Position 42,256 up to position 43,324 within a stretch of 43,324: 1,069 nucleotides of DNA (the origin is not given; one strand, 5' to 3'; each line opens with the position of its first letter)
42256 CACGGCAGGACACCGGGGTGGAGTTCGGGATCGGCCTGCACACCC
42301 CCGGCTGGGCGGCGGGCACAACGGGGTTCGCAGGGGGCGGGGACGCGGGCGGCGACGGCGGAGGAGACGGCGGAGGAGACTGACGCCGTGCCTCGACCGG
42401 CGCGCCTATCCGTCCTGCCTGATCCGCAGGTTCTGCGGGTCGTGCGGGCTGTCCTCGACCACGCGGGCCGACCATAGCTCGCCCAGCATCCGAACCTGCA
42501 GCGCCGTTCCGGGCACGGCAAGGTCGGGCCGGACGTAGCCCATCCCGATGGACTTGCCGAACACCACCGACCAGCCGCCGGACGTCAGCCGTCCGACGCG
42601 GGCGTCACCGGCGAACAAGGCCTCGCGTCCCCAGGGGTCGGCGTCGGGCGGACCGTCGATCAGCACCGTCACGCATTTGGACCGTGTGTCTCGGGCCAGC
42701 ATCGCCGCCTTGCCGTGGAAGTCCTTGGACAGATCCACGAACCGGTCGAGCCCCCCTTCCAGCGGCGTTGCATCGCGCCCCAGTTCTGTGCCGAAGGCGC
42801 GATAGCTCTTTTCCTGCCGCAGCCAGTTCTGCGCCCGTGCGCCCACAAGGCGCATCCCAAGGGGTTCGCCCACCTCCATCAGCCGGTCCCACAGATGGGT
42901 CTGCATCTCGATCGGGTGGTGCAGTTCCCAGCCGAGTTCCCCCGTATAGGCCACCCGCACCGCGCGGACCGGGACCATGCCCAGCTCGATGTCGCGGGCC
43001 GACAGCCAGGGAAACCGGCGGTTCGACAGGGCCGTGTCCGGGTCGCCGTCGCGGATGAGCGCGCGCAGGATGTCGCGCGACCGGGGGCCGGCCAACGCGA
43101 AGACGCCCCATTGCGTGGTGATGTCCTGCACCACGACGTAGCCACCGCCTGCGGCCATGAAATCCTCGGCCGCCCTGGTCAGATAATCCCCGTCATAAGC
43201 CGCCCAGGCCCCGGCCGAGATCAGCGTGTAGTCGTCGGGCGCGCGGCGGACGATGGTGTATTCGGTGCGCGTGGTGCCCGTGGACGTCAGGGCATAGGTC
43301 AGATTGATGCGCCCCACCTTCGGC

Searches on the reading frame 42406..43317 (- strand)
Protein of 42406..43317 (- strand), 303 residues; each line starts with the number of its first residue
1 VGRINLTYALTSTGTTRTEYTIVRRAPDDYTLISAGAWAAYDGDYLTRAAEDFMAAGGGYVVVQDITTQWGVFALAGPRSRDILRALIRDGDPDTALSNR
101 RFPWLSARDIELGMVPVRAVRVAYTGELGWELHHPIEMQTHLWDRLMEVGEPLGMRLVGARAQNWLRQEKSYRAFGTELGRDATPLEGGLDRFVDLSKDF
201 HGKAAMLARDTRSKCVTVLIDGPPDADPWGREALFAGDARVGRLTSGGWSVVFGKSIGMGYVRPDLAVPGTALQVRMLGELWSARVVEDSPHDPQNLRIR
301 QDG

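Call 37: search_protein_families(library=pfam, proteins=[window:42406-43317:-], max_evalue=0.0001)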
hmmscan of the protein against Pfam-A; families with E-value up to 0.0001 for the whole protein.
window:42406-43317:- (303 aa): 2 families
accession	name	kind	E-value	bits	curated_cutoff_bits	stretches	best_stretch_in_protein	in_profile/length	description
PF01571.26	GCV_T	-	6.1e-46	157.2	25.6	1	2-192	76-254/255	Aminomethyltransferase folate-binding domain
PF08669.17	GCV_T_C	-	5.9e-17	61.8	25.9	1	215-289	3-76/80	Glycine cleavage T-protein C-terminal barrel domain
